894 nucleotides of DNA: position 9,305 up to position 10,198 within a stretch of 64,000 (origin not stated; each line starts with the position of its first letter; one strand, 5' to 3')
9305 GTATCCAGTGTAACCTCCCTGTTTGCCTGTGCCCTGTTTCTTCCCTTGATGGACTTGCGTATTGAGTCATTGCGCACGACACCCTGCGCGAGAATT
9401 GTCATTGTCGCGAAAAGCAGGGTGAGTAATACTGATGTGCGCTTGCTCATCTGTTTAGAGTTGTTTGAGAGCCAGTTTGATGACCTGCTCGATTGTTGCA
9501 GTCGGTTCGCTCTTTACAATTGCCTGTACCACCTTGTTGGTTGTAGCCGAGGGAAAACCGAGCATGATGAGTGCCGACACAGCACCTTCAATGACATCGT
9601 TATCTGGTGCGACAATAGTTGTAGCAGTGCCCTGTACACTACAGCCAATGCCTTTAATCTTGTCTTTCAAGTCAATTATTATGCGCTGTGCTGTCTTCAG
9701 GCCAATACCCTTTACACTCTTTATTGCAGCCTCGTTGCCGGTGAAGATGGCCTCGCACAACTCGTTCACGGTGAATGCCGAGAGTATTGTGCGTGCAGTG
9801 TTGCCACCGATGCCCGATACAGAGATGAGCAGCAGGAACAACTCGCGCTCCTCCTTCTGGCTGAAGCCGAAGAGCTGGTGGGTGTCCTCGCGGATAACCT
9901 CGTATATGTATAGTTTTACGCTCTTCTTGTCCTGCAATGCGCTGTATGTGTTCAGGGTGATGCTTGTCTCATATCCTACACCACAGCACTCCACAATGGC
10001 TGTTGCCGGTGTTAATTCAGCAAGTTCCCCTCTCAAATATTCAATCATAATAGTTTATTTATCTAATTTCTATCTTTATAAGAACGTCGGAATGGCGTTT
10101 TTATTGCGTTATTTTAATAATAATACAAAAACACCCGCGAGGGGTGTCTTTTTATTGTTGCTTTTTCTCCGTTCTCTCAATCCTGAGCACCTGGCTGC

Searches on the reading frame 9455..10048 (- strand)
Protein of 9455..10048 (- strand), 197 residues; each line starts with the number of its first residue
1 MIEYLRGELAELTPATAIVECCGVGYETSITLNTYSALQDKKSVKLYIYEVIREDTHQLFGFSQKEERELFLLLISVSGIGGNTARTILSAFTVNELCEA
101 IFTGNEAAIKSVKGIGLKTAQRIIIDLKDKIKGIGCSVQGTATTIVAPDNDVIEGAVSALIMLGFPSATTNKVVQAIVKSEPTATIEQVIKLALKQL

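Call 77: search_protein_families(library=pfam, proteins=[window:9455-10048:-], max_evalue=0.001)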
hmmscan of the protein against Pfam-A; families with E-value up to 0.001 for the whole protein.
window:9455-10048:- (197 aa): 4 families
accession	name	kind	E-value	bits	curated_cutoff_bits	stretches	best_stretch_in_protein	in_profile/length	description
PF01330.27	RuvA_N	-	5.9e-23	81.2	23.6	1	1-61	1-61/61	RuvA N terminal domain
PF14520.12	HHH_5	-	6.2e-15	55.9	27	1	71-129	1-57/57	Helix-hairpin-helix domain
PF07499.19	RuvA_C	-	5.5e-11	43.2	24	1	152-197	2-46/47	RuvA, C-terminal domain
PF00633.29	HHH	-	4e-06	26.8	24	0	100-124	4-28/30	Helix-hairpin-helix motif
